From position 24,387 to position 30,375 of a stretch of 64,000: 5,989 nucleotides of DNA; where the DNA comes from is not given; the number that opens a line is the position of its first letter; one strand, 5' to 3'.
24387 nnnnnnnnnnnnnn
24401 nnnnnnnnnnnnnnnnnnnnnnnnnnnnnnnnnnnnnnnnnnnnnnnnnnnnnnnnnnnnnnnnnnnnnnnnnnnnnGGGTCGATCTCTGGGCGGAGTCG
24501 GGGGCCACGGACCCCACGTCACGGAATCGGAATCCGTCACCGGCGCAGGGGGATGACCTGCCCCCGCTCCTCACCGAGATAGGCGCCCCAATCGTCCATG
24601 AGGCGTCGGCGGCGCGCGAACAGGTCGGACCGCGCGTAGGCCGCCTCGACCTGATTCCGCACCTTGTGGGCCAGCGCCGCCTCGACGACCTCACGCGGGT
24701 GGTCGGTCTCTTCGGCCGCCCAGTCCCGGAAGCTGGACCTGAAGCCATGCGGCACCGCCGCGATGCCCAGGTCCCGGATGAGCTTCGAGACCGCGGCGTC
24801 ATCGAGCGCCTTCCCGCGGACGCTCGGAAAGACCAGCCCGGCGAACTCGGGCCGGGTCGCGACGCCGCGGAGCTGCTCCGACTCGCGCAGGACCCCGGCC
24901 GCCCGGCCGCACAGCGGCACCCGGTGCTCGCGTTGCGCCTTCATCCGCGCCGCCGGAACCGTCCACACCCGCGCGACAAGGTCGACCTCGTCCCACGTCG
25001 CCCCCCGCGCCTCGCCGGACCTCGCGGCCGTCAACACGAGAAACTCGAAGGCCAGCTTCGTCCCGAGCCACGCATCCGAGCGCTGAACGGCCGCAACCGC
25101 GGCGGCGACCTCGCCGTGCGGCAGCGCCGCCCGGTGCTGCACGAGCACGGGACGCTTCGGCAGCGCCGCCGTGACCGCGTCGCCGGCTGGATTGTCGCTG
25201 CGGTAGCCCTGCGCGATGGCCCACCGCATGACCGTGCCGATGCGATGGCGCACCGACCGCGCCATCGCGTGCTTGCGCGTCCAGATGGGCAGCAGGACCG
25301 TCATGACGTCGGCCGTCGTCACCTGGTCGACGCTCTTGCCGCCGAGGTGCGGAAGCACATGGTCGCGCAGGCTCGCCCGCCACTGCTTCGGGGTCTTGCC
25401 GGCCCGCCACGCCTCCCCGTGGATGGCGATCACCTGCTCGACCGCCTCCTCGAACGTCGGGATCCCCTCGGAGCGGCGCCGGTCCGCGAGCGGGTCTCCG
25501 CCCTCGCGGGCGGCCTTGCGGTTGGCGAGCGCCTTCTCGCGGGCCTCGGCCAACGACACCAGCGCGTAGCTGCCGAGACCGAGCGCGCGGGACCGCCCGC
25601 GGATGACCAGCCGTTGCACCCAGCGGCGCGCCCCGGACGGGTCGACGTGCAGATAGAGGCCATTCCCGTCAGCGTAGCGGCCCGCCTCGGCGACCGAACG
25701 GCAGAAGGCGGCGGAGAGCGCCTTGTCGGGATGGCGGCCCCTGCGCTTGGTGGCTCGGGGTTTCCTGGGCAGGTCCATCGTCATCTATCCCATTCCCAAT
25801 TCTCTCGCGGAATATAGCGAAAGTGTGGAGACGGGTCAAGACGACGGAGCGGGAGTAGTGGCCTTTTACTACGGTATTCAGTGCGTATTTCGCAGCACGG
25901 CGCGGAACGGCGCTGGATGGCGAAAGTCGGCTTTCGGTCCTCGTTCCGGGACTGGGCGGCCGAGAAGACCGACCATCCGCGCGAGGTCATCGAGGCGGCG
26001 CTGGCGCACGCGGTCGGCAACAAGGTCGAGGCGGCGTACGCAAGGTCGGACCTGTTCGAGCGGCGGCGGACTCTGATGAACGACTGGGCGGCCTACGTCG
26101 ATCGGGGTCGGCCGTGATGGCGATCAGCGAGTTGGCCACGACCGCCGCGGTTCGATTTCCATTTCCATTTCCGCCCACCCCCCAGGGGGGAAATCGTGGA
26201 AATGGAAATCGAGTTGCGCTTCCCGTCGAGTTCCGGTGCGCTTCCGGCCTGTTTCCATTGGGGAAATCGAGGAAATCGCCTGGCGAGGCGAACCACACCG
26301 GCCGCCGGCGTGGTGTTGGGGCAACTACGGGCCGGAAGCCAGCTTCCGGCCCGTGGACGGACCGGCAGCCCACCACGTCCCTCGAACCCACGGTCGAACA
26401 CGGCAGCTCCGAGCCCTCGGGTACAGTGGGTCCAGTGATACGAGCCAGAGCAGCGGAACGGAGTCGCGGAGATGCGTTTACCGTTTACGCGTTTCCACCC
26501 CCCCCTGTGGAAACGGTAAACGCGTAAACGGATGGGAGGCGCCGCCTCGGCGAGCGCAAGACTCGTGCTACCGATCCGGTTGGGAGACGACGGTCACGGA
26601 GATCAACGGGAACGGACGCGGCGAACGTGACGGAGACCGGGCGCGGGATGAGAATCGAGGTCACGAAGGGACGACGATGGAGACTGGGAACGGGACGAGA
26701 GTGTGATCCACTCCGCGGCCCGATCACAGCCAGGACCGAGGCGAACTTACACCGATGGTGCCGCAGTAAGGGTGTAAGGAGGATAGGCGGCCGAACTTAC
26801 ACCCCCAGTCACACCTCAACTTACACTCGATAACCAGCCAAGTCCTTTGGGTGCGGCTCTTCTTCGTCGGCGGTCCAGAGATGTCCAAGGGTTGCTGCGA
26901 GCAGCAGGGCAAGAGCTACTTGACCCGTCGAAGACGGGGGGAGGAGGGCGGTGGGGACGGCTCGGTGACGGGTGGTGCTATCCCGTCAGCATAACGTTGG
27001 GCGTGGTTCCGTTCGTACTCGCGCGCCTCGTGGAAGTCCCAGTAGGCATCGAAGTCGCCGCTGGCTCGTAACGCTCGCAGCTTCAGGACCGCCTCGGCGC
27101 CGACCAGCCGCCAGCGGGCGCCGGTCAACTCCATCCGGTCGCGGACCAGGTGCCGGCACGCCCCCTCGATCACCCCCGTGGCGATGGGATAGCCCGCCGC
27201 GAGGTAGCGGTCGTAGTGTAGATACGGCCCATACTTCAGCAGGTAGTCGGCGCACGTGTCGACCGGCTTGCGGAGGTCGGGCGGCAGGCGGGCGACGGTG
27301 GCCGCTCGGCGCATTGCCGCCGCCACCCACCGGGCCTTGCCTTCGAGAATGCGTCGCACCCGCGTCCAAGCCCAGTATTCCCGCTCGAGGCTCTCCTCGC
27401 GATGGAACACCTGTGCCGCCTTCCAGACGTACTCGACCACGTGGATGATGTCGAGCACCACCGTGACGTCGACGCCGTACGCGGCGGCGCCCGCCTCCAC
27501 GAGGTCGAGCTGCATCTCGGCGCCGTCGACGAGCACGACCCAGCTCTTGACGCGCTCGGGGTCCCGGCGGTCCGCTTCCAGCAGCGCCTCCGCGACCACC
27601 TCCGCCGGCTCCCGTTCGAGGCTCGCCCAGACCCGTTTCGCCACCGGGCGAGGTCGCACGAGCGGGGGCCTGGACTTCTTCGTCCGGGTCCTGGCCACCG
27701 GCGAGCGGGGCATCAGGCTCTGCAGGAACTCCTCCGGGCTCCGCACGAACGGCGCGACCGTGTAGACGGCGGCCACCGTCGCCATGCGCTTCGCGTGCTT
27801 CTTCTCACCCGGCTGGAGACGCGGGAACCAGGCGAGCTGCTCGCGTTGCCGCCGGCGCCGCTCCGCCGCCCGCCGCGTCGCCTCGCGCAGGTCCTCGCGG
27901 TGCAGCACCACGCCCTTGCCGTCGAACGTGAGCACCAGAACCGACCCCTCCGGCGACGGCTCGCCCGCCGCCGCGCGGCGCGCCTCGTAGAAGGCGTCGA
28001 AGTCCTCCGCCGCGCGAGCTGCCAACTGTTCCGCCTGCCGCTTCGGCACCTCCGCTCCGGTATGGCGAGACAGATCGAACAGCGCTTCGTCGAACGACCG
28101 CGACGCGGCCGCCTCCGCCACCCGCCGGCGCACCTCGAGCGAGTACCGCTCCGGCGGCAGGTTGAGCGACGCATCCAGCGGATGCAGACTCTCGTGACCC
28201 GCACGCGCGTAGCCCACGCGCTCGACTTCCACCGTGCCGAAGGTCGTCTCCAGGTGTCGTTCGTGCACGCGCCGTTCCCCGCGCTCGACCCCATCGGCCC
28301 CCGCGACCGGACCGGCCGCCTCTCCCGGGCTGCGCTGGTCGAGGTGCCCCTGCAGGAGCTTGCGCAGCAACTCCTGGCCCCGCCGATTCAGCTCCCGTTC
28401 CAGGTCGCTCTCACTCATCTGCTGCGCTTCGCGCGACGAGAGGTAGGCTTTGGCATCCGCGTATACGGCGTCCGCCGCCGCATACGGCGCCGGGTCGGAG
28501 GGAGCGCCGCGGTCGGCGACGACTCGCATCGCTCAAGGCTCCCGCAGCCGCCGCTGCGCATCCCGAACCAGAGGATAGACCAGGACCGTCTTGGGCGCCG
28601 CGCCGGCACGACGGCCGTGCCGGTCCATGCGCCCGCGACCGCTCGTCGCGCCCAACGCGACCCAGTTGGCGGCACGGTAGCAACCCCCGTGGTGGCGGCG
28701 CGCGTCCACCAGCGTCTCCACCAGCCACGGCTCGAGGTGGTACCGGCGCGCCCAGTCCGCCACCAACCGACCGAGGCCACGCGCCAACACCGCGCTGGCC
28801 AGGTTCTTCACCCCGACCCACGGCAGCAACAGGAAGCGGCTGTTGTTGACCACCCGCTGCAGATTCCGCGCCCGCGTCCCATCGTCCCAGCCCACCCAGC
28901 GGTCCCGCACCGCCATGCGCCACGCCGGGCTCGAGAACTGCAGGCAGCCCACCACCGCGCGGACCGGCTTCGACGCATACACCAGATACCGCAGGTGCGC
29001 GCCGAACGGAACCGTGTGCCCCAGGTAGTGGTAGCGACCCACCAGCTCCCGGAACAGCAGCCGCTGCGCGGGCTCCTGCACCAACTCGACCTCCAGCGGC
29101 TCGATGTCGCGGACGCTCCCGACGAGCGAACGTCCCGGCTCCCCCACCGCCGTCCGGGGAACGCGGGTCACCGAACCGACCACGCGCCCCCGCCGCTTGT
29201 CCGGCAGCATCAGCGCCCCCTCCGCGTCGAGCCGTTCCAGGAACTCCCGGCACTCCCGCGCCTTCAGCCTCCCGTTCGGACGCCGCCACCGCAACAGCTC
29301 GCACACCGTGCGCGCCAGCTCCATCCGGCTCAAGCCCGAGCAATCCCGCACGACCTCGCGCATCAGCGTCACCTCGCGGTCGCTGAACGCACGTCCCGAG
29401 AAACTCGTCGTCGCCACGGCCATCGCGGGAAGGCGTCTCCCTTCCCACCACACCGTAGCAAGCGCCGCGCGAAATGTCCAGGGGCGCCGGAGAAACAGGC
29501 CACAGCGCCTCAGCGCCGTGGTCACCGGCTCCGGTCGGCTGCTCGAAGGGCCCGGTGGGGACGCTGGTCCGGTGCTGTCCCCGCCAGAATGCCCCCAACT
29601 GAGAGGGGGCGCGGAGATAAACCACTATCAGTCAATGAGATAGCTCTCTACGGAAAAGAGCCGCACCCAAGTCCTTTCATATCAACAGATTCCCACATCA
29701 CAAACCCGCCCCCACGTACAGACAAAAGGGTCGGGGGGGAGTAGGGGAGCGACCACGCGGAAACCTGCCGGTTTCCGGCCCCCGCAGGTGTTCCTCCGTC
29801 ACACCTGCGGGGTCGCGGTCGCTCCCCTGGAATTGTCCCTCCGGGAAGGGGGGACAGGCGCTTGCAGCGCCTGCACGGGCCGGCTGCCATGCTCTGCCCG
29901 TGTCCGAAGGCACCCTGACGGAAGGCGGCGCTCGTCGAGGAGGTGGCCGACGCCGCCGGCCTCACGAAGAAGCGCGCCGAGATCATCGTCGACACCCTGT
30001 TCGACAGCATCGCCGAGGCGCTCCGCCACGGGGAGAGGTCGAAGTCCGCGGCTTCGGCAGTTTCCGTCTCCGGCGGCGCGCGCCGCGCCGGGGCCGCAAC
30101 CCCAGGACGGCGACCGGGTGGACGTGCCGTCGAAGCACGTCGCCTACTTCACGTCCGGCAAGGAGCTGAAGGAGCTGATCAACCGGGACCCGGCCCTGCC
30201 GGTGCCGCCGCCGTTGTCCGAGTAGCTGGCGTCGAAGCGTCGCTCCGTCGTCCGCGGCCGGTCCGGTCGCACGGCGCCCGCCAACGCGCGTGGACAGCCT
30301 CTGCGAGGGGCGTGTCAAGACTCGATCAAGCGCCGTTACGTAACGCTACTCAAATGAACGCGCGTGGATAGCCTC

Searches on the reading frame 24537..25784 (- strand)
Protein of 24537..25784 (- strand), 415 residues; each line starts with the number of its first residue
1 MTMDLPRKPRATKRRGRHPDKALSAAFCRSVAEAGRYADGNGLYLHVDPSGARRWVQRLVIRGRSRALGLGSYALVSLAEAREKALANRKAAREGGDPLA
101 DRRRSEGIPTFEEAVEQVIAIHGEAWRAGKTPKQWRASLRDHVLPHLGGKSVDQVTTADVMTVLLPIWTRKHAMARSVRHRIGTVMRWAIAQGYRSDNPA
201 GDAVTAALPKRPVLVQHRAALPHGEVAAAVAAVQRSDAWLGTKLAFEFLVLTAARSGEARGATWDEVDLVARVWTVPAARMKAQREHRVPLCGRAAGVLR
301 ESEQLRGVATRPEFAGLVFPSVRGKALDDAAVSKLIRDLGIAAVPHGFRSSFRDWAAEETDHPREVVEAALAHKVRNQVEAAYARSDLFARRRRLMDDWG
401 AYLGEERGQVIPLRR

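Call 14: search_protein_families(library=pfam, proteins=[window:24537-25784:-], max_evalue=0.01)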
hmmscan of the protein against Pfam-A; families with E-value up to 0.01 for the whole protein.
window:24537-25784:- (415 aa): 3 families
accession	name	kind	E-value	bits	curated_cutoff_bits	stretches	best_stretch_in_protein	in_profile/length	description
PF22022.2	Phage_int_M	-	4.9e-23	81.6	27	1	111-203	1-93/96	Phage integrase central domain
PF13356.12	Arm-DNA-bind_3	-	8.7e-18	64.7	27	1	24-104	2-82/83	Arm DNA-binding domain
PF00589.27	Phage_integrase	-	9.9e-17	61.7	27.1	1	222-387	4-169/172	Phage integrase family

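Call 90: search_protein_families(library=phrogs, proteins=[window:24537-25784:-], max_evalue=0.00001)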
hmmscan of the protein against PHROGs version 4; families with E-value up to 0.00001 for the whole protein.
window:24537-25784:- (415 aa): 5 families
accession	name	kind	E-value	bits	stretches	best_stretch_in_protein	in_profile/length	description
phrog_1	-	integration and excision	4.5e-50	172.5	1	13-408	83-456/611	integrase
phrog_216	-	integration and excision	1.1e-19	71.7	1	176-405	16-246/301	integrase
phrog_4710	-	unknown function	1.1e-15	58.8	1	125-284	41-197/211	-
phrog_3423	-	unknown function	5.7e-15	56.6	1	35-162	23-155/157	-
phrog_7244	-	integration and excision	1.1e-06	29.2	1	142-266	105-222/263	integrase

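Call 91: search_protein_families(library=ncbifam, proteins=[window:24537-25784:-], max_evalue=0.00001)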
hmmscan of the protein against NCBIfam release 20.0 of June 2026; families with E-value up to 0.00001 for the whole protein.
window:24537-25784:- (415 aa): 1 family
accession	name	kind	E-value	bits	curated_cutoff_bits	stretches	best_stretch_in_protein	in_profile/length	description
NF007246.0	PRK09692.1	domain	6.9e-37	127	434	1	37-403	25-393/413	integrase domain-containing protein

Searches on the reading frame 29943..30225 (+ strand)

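Call 14: search_protein_families(library=pfam, proteins=[window:29943-30225:+], max_evalue=0.01)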
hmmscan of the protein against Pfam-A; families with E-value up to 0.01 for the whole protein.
window:29943-30225:+ (94 aa): 1 family
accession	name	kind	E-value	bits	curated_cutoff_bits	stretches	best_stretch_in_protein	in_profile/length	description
PF00216.26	Bac_DNA_binding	-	0.0015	19.2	22.4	1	2-32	11-41/90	Bacterial DNA-binding protein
